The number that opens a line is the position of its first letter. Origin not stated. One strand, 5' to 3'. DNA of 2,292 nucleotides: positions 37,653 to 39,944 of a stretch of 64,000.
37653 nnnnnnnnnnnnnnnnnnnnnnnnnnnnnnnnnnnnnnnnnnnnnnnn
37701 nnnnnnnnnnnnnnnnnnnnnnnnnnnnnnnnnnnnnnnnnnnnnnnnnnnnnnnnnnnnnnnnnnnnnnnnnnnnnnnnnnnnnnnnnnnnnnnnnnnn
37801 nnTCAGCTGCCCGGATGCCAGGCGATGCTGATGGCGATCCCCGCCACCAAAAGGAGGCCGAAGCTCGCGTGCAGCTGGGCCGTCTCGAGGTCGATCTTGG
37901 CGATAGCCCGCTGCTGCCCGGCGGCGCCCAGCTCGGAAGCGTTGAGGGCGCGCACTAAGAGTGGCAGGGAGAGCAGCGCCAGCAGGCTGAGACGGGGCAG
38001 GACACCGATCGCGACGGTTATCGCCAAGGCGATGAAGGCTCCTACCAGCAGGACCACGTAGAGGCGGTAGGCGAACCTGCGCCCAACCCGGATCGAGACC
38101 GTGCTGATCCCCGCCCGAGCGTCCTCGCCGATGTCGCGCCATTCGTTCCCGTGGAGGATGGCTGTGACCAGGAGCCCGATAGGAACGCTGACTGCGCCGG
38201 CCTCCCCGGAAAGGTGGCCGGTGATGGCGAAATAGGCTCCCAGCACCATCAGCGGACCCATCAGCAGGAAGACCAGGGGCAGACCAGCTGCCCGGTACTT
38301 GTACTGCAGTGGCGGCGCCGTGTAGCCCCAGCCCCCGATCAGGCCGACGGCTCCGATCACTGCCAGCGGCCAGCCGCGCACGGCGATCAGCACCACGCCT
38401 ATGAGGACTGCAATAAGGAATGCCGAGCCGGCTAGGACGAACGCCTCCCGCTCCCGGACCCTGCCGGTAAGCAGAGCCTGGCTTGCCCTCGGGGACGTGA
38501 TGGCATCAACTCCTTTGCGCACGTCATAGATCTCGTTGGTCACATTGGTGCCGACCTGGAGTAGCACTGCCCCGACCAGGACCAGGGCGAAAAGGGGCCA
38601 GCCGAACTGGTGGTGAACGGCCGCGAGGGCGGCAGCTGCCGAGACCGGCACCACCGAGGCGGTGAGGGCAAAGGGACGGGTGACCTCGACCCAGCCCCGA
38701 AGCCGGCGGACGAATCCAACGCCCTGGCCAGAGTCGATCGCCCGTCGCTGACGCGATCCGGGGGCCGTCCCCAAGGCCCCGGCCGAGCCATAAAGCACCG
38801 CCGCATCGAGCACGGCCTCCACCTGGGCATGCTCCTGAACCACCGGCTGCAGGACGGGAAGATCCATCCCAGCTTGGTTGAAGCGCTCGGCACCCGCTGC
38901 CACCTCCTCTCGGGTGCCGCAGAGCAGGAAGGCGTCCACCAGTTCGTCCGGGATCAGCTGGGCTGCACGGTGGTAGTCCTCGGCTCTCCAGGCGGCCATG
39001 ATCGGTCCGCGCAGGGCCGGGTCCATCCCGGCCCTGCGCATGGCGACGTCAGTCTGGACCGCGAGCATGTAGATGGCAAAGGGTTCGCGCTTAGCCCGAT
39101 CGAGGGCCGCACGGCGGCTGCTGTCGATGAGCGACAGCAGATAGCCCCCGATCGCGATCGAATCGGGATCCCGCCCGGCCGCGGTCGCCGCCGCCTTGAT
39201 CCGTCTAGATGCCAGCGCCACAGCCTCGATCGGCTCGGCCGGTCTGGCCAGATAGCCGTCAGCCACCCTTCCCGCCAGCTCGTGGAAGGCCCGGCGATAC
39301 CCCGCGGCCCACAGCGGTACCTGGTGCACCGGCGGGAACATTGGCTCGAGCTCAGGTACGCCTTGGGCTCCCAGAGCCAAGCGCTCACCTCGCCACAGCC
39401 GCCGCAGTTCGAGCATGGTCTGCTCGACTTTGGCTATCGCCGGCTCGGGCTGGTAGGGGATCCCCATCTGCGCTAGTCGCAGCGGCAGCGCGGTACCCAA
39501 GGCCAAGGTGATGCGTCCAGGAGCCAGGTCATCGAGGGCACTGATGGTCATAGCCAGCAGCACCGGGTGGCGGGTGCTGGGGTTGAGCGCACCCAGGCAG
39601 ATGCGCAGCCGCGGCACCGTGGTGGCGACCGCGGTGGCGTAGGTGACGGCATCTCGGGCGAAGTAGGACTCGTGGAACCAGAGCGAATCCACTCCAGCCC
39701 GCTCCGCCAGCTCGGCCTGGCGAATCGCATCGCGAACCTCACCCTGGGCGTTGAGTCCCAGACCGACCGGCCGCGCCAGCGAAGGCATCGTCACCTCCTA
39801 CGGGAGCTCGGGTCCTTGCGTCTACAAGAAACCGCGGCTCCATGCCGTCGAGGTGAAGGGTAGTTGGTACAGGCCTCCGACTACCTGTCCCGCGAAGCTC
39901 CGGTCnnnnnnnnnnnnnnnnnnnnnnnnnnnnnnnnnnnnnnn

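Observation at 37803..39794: Unusual fusion of a luciferase-like (F420/flavin-dependent) oxidoreductase to a MenA-type polyprenyltransferase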

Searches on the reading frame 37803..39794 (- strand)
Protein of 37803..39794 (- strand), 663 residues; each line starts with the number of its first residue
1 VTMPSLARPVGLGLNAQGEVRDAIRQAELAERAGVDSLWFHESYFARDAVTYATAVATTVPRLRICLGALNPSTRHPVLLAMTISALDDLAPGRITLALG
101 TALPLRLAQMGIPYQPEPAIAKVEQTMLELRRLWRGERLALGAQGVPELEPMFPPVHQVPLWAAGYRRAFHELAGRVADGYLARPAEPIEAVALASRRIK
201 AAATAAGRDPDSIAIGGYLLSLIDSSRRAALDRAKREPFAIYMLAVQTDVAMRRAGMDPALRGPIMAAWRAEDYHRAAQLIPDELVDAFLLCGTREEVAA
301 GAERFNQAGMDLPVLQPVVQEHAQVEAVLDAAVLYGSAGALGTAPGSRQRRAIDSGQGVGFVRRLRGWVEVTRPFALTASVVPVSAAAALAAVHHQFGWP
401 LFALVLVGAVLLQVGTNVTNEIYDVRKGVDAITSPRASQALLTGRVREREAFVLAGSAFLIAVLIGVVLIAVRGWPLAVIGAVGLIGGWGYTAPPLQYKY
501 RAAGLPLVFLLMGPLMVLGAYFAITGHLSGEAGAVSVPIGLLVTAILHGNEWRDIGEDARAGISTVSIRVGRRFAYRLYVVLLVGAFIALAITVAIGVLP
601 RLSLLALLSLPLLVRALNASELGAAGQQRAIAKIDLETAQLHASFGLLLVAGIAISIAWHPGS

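Call 5: search_protein_families(library=pfam, proteins=[window:37803-39794:-], max_evalue=0.01)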
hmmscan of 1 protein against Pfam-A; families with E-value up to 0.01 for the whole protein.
window:37803-39794:- (663 aa): 2 families
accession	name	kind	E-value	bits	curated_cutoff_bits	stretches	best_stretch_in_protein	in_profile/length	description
PF00296.26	Bac_luciferase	-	5.8e-47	161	27.9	1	13-311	14-313/314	Luciferase-like monooxygenase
PF01040.23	UbiA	-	6.9e-32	111.1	34.2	1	381-615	2-228/250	UbiA prenyltransferase family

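Call 6: search_protein_families(library=ncbifam, proteins=[window:37803-39794:-], max_evalue=0.01)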
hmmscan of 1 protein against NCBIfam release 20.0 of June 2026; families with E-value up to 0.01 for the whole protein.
window:37803-39794:- (663 aa): 50 families (the best 25 are shown)
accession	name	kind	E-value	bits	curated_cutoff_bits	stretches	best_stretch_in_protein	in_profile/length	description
NF004749.0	PRK06080.1-1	equivalog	2e-49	168.4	277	1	363-656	17-308/311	1,4-dihydroxy-2-naphthoate polyprenyltransferase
NF004751.0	PRK06080.1-3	equivalog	6.5e-46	157.2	264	1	365-655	10-295/296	1,4-dihydroxy-2-naphthoate polyprenyltransferase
NF004617.0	PRK05951.1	equivalog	6.4e-39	133.9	239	1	371-656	20-300/306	prenyltransferase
NF002619.0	PRK02271.1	equivalog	1.4e-36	126.5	276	1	13-314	6-304/329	5,10-methylenetetrahydromethanopterin reductase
NF009926.0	PRK13387.1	equivalog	3.2e-29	102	316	1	369-656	7-314/317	1,4-dihydroxy-2-naphthoate polyprenyltransferase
TIGR03555.1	F420_mer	equivalog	4.5e-28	98.6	348.7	1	23-310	14-299/325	5,10-methylenetetrahydromethanopterin reductase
NF004750.0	PRK06080.1-2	equivalog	1.3e-27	96.9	346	1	365-617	6-264/301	1,4-dihydroxy-2-naphthoate polyprenyltransferase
TIGR02235.1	menA_cyano-plnt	equivalog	1.7e-27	96.5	225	1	368-654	2-284/285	2-carboxy-1,4-naphthoquinone phytyltransferase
NF004753.0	PRK06080.1-5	equivalog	4.1e-27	95.2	555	1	368-657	14-307/312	1,4-dihydroxy-2-naphthoate polyprenyltransferase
TIGR03857.1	F420_MSMEG_2249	hypoth_equivalog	1.7e-25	89.9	218.4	1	17-217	10-210/329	TIGR03857 family LLM class F420-dependent oxidoreductase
TIGR00751.1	menA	equivalog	1e-24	87.5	102.15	1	373-618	1-252/284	1,4-dihydroxy-2-naphthoate octaprenyltransferase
TIGR03841.1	F420_Rv3093c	subfamily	4.7e-24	85.3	213.65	1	13-318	2-297/298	LLM class F420-dependent oxidoreductase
TIGR04024.1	F420_NP1902A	hypoth_equivalog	1.4e-22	79.8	345.4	1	8-307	2-301/330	TIGR04024 family LLM class F420-dependent oxidoreductase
TIGR03559.1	F420_Rv3520c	subfamily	2.7e-19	69.4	335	1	10-311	2-320/325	LLM class F420-dependent oxidoreductase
NF004754.0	PRK06080.1-6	equivalog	7.2e-18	65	522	1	362-616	6-266/308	1,4-dihydroxy-2-naphthoate polyprenyltransferase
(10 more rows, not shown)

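Call 10: find_homologous_proteins(query=window:37803-39794:-, max_evalue=1e-10)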
Query window:37803-39794:- (663 aa): 2217 proteins with E <= 1e-10 among 8000 candidates; the best 120 are listed.
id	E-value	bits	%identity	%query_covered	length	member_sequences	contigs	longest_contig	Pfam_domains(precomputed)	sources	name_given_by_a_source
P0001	0.0e+0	1359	96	100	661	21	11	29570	PF00296.27,PF01040.24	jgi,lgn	jgi:1,4-dihydroxy-2-naphthoate octaprenyltransferase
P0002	0.0e+0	1335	94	100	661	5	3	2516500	PF00296.27,PF01040.24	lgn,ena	-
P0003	0.0e+0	1235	86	100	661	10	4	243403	PF00296.27,PF01040.24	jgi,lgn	jgi:1,4-dihydroxy-2-naphthoate octaprenyltransferase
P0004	0.0e+0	1227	86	100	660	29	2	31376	PF00296.27,PF01040.24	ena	-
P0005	0.0e+0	1208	84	100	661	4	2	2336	PF00296.27,PF01040.24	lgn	-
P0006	0.0e+0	1203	84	100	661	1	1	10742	PF00296.27,PF01040.24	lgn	-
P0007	0.0e+0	1189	83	100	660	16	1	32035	PF00296.27,PF01040.24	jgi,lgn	jgi:1,4-dihydroxy-2-naphthoate octaprenyltransferase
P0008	0.0e+0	1177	83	100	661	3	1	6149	PF00296.27,PF01040.24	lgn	-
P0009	0.0e+0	1177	83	100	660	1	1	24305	PF00296.27,PF01040.24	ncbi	ncbi:MAG: LLM class flavin-dependent oxidoreductase [Candidatus Dormiibacterota bacterium]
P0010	0.0e+0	1166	82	100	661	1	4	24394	PF00296.27,PF01040.24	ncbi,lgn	ncbi:MAG: LLM class flavin-dependent oxidoreductase [Candidatus Dormibacteria bacterium]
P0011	0.0e+0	1144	82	99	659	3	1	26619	PF00296.27,PF01040.24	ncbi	-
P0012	0.0e+0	1132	79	100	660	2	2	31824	PF00296.27,PF01040.24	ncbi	ncbi:MAG: LLM class flavin-dependent oxidoreductase [Candidatus Dormibacteria bacterium]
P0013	0.0e+0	1069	75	100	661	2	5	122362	PF00296.27,PF01040.24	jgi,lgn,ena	jgi:1,4-dihydroxy-2-naphthoate octaprenyltransferase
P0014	0.0e+0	1063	75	100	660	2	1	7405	PF00296.27,PF01040.24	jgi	jgi:1,4-dihydroxy-2-naphthoate octaprenyltransferase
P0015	0.0e+0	1041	73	100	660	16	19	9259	PF00296.27,PF01040.24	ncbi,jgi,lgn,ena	jgi:1,4-dihydroxy-2-naphthoate octaprenyltransferase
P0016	7.7e-298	1007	72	99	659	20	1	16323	PF00296.27,PF01040.24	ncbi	ncbi:MAG: LLM class flavin-dependent oxidoreductase [Candidatus Dormibacteria bacterium]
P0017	6.5e-291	985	70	99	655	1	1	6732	PF00296.27,PF01040.24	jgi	jgi:1,4-dihydroxy-2-naphthoate polyprenyltransferase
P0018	6.4e-289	978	71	100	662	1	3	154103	PF00296.27,PF01040.24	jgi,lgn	jgi:1,4-dihydroxy-2-naphthoate octaprenyltransferase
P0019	3.2e-287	972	69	99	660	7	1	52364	PF00296.27,PF01040.24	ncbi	-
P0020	2.2e-286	970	70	99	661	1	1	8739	PF00296.27,PF01040.24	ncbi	-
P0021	5.9e-285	965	69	100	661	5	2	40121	PF00296.27,PF01040.24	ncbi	-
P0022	1.2e-284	964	69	99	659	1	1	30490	PF00296.27,PF01040.24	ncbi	ncbi:MAG: LLM class flavin-dependent oxidoreductase [Actinomycetota bacterium]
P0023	1.4e-284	964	69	99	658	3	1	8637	PF00296.27,PF01040.24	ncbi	-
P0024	3.1e-283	959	70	99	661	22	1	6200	PF00296.27,PF01040.24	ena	-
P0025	3.5e-283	959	69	99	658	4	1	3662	PF00296.27,PF01040.24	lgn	-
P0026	4.5e-283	959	69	100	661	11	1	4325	PF00296.27,PF01040.24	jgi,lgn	jgi:1,4-dihydroxy-2-naphthoate octaprenyltransferase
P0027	5.1e-283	959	69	100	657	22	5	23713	PF00296.27,PF01040.24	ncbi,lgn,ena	-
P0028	1.4e-281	954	69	100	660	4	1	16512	PF00296.27,PF01040.24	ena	-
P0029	5.1e-281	952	69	99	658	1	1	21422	PF00296.27,PF01040.24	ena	-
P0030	9.5e-281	951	69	99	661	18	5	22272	PF00296.27,PF01040.24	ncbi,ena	-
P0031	7.3e-280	948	69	96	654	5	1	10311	PF00296.27,PF01040.24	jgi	jgi:1,4-dihydroxy-2-naphthoate octaprenyltransferase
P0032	8.9e-280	948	67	100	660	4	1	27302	PF00296.27,PF01040.24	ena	-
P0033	2.5e-279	946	66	99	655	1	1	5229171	PF00296.27,PF01040.24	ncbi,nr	ncbi:hypothetical protein acdb102_35920 [Acidothermaceae bacterium B102]|nr:hypothetical protein acd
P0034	3.5e-279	946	68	96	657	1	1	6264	PF00296.27,PF01040.24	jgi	jgi:1,4-dihydroxy-2-naphthoate octaprenyltransferase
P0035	4.6e-278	942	68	97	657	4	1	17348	PF00296.27,PF01040.24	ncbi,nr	ncbi:MAG: 1,4-dihydroxy-2-naphthoate octaprenyltransferase [Frankiales bacterium]|nr:1,4-dihydroxy-2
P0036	8.6e-278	941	68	97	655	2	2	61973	PF00296.27,PF01040.24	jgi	jgi:1,4-dihydroxy-2-naphthoate octaprenyltransferase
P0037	1.1e-277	941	68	100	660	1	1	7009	PF00296.27,PF01040.24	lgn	-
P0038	1.4e-277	941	67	99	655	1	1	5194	PF00296.27,PF01040.24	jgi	jgi:1,4-dihydroxy-2-naphthoate octaprenyltransferase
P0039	4.3e-277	939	68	99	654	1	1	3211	PF00296.27,PF01040.24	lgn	-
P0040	1.8e-276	937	67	99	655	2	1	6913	PF00296.27,PF01040.24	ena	-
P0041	2.7e-276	936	67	99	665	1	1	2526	PF00296.27,PF01040.24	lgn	-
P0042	3.8e-276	936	69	98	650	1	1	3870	PF00296.27,PF01040.24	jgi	-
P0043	4.7e-276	936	69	99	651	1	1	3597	PF00296.27,PF01040.24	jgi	-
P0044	5.0e-276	935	67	97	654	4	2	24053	PF00296.27,PF01040.24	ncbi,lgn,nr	ncbi:MAG: 1,4-dihydroxy-2-naphthoate octaprenyltransferase [Frankiales bacterium]|nr:1,4-dihydroxy-2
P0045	6.5e-276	935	68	98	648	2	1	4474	PF00296.27,PF01040.24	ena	-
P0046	1.2e-275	934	68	96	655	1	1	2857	PF00296.27,PF01040.24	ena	-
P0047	1.5e-275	934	68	99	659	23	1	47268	PF00296.27,PF01040.24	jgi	-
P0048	2.8e-275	933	68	95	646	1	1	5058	PF00296.27,PF01040.24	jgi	jgi:1,4-dihydroxy-2-naphthoate octaprenyltransferase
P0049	3.6e-275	933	68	96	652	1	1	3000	PF00296.27,PF01040.24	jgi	jgi:1,4-dihydroxy-2-naphthoate octaprenyltransferase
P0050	4.9e-275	932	69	99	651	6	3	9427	PF00296.27,PF01040.24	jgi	-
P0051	5.2e-275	932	67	97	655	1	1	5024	PF00296.27,PF01040.24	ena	-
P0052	5.6e-275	932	69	99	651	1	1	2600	PF00296.27,PF01040.24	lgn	-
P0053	6.4e-275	932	69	99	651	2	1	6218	PF00296.27,PF01040.24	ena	-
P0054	7.1e-275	932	69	99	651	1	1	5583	PF00296.27,PF01040.24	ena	-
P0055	8.3e-275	931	69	99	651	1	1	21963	PF00296.27,PF01040.24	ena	-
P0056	9.5e-275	931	69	99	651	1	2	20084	PF00296.27,PF01040.24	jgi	jgi:1,4-dihydroxy-2-naphthoate octaprenyltransferase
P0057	1.1e-274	931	69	99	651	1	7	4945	PF00296.27,PF01040.24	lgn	-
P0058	1.9e-274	930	69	99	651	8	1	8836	PF00296.27,PF01040.24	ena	-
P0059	2.6e-274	930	69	99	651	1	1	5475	PF00296.27,PF01040.24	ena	-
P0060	4.4e-274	929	68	98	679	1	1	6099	PF00296.27,PF01040.24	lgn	-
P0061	6.4e-274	928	69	99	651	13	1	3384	PF00296.27,PF01040.24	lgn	-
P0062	7.5e-274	928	69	98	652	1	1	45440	PF00296.27,PF01040.24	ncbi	ncbi:MAG: LLM class flavin-dependent oxidoreductase [Mycobacteriales bacterium]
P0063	7.6e-274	928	67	97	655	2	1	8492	PF00296.27,PF01040.24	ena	-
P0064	3.2e-273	926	68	99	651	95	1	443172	PF00296.27,PF01040.24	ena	-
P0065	4.3e-273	926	68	96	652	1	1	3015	PF00296.27,PF01040.24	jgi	jgi:1,4-dihydroxy-2-naphthoate octaprenyltransferase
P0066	4.8e-273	926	71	51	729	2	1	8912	PF00296.27,PF01040.24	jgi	-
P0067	8.0e-273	925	66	100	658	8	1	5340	PF00296.27,PF01040.24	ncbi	-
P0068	8.5e-273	925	67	97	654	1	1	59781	PF00296.27,PF01040.24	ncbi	ncbi:MAG: hypothetical protein NVSMB55_16280 [Mycobacteriales bacterium]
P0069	2.0e-272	924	67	97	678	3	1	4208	PF00296.27,PF01040.24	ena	-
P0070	3.1e-272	923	66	96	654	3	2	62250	PF00296.27,PF01040.24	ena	-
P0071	1.5e-271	921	66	97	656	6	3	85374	PF00296.27,PF01040.24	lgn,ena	-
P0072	2.1e-271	920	68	99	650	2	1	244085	PF00296.27,PF01040.24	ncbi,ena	-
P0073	5.7e-271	919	68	99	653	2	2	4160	PF00296.27,PF01040.24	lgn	-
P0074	7.1e-271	918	67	99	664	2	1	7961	PF00296.27,PF01040.24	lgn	-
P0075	8.4e-271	918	68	98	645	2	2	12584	PF00296.27,PF01040.24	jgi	jgi:1,4-dihydroxy-2-naphthoate octaprenyltransferase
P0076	1.0e-270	918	67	99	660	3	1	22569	PF00296.27,PF01040.24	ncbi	ncbi:MAG: LLM class flavin-dependent oxidoreductase [Candidatus Dormibacteria bacterium]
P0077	5.2e-270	916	68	99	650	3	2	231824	PF00296.27,PF01040.24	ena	-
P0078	6.2e-270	915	67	98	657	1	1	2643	PF00296.27,PF01040.24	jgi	jgi:1,4-dihydroxy-2-naphthoate octaprenyltransferase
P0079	1.2e-269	914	68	99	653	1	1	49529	PF00296.27,PF01040.24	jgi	jgi:1,4-dihydroxy-2-naphthoate polyprenyltransferase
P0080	1.4e-269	914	67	94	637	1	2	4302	PF00296.27,PF01040.24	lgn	-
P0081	2.6e-269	913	66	97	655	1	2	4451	PF00296.27,PF01040.24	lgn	-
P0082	2.8e-269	913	66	100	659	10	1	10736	PF00296.27,PF01040.24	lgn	-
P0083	3.7e-268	909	69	50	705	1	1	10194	PF00296.27,PF01040.24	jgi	jgi:1,4-dihydroxy-2-naphthoate polyprenyltransferase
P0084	9.2e-268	908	68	99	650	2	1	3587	PF00296.27,PF01040.24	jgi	jgi:1,4-dihydroxy-2-naphthoate polyprenyltransferase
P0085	1.2e-267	908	67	99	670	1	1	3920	PF00296.27,PF01040.24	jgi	jgi:1,4-dihydroxy-2-naphthoate octaprenyltransferase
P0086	4.1e-267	906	67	98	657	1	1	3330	PF00296.27,PF01040.24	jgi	jgi:1,4-dihydroxy-2-naphthoate octaprenyltransferase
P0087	7.7e-267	905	67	99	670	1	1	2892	PF00296.27,PF01040.24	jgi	jgi:1,4-dihydroxy-2-naphthoate octaprenyltransferase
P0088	2.4e-266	903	67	99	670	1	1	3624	PF00296.27,PF01040.24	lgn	-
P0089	9.2e-266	902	67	99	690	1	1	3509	PF00296.27,PF01040.24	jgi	jgi:1,4-dihydroxy-2-naphthoate octaprenyltransferase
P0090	9.8e-266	901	66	97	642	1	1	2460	PF00296.27,PF01040.24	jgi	jgi:1,4-dihydroxy-2-naphthoate octaprenyltransferase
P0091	3.8e-264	896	64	99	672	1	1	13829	PF00296.27,PF01040.24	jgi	jgi:1,4-dihydroxy-2-naphthoate octaprenyltransferase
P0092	5.7e-264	896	65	99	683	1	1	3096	PF00296.27,PF01040.24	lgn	-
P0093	5.2e-263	892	67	98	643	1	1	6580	PF00296.27,PF01040.24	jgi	jgi:1,4-dihydroxy-2-naphthoate octaprenyltransferase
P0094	1.1e-262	891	64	99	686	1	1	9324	PF00296.27,PF01040.24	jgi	jgi:1,4-dihydroxy-2-naphthoate octaprenyltransferase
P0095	1.1e-261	888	67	98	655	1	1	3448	PF00296.27,PF01040.24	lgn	-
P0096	2.6e-261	887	69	51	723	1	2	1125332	PF00296.27,PF01040.24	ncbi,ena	-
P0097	9.0e-261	885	65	98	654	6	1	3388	PF00296.27,PF01040.24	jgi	jgi:1,4-dihydroxy-2-naphthoate octaprenyltransferase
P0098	3.0e-260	883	63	99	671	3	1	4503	PF00296.27,PF01040.24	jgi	jgi:1,4-dihydroxy-2-naphthoate polyprenyltransferase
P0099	1.9e-258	877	64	97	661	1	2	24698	PF00296.27,PF01040.24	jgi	jgi:1,4-dihydroxy-2-naphthoate polyprenyltransferase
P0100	3.0e-258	877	64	99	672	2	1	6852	PF00296.27,PF01040.24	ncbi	-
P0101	3.5e-258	877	62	97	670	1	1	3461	PF00296.27,PF01040.24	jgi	jgi:1,4-dihydroxy-2-naphthoate polyprenyltransferase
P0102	1.3e-257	875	64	97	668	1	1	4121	PF00296.27,PF01040.24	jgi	jgi:1,4-dihydroxy-2-naphthoate polyprenyltransferase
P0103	1.5e-257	874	62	97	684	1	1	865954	PF00296.27,PF01040.24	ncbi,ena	-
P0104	1.9e-257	874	62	99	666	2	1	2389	PF00296.27,PF01040.24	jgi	-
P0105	2.3e-257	874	64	99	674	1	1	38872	PF00296.27,PF01040.24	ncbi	-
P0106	4.0e-257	873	62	99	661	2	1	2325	PF00296.27,PF01040.24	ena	-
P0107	6.1e-257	872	63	97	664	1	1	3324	PF00296.27,PF01040.24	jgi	jgi:1,4-dihydroxy-2-naphthoate octaprenyltransferase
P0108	9.9e-257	872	63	97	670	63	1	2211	PF00296.27,PF01040.24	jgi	jgi:1,4-dihydroxy-2-naphthoate polyprenyltransferase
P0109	1.3e-256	871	61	99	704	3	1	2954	PF00296.27,PF01040.24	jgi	jgi:1,4-dihydroxy-2-naphthoate polyprenyltransferase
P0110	1.4e-256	871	64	97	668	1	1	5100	PF00296.27,PF01040.24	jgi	jgi:1,4-dihydroxy-2-naphthoate octaprenyltransferase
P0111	3.7e-256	870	65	98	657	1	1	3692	PF00296.27,PF01040.24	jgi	jgi:1,4-dihydroxy-2-naphthoate polyprenyltransferase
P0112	6.6e-256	869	60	99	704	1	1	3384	PF00296.27,PF01040.24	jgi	jgi:1,4-dihydroxy-2-naphthoate octaprenyltransferase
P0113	1.7e-255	868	61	99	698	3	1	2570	PF00296.27,PF01040.24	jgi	-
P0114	1.8e-255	868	80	76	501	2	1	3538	PF00296.27,PF01040.24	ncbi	ncbi:MAG: LLM class flavin-dependent oxidoreductase, partial [Candidatus Dormibacteria bacterium]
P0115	2.6e-255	867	61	99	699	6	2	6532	PF00296.27,PF01040.24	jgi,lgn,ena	-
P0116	3.5e-255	867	61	99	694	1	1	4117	PF00296.27,PF01040.24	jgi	-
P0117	5.4e-255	866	61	99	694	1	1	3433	PF00296.27,PF01040.24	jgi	jgi:1,4-dihydroxy-2-naphthoate octaprenyltransferase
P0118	9.4e-255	865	63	97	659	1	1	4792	PF00296.27,PF01040.24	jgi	jgi:1,4-dihydroxy-2-naphthoate octaprenyltransferase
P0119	1.7e-254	864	61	99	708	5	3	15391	PF00296.27,PF01040.24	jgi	jgi:1,4-dihydroxy-2-naphthoate octaprenyltransferase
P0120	2.4e-254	864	61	99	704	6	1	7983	PF00296.27,PF01040.24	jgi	jgi:1,4-dihydroxy-2-naphthoate polyprenyltransferase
